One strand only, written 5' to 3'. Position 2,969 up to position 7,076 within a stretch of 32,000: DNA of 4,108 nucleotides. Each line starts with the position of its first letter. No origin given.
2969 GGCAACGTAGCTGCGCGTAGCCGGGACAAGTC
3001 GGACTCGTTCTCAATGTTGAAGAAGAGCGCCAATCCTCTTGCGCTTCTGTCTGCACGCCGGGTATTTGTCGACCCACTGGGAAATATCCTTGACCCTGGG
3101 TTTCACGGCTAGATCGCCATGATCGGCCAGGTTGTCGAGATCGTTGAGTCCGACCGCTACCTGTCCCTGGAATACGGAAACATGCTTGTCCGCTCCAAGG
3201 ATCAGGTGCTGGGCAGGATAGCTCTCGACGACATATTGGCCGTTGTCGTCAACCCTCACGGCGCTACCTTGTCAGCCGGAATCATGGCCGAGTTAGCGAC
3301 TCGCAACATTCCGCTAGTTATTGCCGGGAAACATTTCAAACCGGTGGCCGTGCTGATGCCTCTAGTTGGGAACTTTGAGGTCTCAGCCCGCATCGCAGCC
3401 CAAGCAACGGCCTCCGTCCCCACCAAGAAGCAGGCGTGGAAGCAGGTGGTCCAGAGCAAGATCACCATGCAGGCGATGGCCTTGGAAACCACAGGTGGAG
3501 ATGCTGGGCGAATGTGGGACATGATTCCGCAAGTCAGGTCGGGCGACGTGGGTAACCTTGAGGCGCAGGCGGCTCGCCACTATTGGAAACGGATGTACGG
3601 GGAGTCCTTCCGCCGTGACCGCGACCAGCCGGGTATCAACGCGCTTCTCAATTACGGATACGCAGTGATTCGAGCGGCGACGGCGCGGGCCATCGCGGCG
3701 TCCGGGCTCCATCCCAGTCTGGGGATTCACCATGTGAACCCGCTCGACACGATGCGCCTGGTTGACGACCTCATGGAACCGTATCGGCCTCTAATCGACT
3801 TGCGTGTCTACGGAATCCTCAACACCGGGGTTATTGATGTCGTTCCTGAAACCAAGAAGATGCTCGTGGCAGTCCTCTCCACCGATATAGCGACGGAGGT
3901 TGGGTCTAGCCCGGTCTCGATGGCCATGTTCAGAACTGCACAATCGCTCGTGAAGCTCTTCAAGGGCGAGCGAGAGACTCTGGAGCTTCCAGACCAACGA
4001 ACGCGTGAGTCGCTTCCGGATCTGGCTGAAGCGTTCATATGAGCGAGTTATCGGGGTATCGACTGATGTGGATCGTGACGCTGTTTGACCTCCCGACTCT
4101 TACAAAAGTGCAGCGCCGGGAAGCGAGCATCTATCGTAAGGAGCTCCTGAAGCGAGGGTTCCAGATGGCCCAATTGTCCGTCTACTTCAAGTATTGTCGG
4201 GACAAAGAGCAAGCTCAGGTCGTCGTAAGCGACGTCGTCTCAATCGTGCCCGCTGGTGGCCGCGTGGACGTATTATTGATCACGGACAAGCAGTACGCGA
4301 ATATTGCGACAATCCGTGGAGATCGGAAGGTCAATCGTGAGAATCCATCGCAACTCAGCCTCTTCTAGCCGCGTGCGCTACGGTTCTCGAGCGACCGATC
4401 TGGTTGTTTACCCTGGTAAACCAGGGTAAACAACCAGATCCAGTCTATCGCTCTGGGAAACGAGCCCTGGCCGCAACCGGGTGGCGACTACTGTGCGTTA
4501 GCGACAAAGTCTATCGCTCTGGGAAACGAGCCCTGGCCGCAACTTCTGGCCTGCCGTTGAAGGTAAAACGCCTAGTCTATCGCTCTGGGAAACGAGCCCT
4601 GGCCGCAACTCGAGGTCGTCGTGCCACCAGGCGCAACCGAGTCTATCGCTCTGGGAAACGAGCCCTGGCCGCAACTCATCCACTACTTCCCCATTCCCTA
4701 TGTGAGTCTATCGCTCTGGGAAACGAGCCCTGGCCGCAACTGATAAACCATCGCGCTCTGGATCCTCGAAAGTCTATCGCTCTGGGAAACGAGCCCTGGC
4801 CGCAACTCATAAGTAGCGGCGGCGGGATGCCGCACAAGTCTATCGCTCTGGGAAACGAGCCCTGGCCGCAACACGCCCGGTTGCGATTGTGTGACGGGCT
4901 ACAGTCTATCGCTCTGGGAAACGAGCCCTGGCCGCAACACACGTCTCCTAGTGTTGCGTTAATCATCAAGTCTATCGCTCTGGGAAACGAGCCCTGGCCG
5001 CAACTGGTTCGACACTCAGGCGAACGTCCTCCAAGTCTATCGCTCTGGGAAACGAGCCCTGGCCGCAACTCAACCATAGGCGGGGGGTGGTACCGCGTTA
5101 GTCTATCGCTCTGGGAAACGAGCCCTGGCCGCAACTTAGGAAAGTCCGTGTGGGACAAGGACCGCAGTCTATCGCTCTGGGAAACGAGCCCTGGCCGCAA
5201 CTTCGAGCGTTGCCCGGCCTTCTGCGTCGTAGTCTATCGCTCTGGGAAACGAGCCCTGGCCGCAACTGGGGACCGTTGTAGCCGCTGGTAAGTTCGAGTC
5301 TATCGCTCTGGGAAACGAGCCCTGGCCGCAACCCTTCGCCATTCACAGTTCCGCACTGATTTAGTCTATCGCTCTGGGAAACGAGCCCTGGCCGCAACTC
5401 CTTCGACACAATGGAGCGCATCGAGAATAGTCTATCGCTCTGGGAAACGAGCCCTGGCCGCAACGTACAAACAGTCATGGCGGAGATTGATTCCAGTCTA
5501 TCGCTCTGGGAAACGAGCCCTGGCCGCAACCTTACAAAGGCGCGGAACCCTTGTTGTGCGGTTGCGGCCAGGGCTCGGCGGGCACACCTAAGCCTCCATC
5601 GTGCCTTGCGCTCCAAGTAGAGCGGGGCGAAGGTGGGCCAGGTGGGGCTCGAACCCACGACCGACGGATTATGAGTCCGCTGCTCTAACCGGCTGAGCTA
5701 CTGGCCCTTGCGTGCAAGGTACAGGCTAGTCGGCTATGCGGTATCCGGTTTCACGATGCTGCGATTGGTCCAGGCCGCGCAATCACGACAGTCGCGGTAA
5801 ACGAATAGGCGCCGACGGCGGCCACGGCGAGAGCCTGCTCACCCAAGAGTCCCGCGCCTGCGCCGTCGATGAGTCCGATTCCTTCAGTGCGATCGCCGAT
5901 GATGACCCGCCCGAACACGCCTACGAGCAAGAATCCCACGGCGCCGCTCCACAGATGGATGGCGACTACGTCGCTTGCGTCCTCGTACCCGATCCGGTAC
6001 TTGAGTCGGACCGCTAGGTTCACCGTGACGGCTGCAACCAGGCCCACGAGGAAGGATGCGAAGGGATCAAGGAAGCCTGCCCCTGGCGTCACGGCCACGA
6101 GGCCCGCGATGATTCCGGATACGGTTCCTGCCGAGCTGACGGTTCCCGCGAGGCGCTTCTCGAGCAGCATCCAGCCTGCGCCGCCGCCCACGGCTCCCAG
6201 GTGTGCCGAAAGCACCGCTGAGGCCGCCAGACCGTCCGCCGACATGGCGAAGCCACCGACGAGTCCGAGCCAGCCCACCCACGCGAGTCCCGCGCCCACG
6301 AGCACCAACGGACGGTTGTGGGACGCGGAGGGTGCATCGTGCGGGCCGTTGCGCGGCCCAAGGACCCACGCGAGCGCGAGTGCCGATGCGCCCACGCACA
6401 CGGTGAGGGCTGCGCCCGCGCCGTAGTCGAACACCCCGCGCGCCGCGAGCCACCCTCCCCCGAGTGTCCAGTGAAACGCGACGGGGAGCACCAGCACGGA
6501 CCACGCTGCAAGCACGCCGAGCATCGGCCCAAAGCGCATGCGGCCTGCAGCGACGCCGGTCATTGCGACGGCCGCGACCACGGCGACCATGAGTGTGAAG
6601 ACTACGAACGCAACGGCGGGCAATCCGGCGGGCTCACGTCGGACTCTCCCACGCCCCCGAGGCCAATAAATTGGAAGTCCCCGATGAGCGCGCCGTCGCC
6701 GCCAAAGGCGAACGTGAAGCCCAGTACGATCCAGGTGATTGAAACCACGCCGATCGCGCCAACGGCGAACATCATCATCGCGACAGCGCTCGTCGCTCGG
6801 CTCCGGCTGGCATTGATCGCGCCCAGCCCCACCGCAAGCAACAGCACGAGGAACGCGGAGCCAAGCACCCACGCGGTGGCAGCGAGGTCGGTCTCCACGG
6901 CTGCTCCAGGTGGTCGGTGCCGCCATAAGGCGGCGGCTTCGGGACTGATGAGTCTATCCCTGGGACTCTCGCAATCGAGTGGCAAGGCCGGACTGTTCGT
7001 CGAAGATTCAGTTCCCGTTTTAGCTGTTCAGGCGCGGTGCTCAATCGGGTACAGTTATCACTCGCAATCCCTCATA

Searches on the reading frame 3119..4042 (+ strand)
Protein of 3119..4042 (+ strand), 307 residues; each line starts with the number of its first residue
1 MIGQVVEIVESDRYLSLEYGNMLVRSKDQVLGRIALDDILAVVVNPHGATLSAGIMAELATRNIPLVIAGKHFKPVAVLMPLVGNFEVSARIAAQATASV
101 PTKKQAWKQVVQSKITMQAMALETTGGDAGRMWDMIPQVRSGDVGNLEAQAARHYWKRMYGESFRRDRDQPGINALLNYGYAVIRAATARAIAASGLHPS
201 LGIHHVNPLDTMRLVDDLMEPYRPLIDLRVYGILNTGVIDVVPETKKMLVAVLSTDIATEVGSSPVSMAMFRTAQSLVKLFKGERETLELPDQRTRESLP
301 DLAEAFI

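Call 8: find_encoding_contigs(protein=window:3119-4042:+, flank=10000, max_places=10)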
Protein window:3119-4042:+ (307 aa): no gene with exactly this product is on record in the collection.

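Call 10: search_protein_families(library=pfam, proteins=[window:3119-4042:+])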
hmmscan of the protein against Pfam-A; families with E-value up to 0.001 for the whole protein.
window:3119-4042:+ (307 aa): 1 family
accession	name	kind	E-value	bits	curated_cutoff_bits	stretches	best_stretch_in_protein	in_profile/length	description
PF01867.21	Cas_Cas1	-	4.9e-26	92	22.3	1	8-240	3-256/283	CRISPR associated protein Cas1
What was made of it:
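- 3119..4042 (+): cas1. Pfam Cas_Cas1, E = 4.9e-26 (call 10).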

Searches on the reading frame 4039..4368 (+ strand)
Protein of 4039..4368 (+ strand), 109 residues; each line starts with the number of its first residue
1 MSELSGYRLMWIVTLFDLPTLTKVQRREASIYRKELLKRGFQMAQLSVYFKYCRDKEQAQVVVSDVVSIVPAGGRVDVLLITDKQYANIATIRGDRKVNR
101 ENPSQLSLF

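Call 10: search_protein_families(library=pfam, proteins=[window:4039-4368:+])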
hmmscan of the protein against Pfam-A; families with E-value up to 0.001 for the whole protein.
window:4039-4368:+ (109 aa): 1 family
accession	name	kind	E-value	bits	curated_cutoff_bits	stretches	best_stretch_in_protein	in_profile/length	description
PF09827.14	CRISPR_Cas2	-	1.2e-11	45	23.8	1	10-88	1-73/74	CRISPR associated protein Cas2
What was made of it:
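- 4039..4368 (+): cas2. Pfam CRISPR_Cas2, E = 1.2e-11 (call 10).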

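Call 27: find_encoding_contigs(protein=window:4039-4368:+, flank=10000, max_places=3)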
Protein window:4039-4368:+ (109 aa): no gene with exactly this product is on record in the collection.

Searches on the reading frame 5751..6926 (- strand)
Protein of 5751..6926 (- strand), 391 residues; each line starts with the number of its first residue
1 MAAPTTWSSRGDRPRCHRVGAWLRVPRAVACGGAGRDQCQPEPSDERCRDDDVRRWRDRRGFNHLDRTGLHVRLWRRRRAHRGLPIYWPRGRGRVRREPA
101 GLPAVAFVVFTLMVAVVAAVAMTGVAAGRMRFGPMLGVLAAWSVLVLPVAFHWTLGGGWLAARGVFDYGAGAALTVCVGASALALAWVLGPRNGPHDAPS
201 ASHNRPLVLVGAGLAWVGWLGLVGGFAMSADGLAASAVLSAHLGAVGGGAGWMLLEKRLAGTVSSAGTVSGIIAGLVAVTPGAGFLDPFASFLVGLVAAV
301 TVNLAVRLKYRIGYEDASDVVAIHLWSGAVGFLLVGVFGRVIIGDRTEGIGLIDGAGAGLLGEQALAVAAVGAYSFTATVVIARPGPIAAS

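Call 48: search_protein_families(library=pfam, proteins=[window:5751-6926:-])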
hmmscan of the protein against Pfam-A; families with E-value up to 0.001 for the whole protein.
window:5751-6926:- (391 aa): 1 family
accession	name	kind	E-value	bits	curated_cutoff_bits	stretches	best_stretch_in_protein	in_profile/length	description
PF00909.26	Ammonium_transp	-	1.6e-55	188.9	23.2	1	101-383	81-369/399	Ammonium Transporter Family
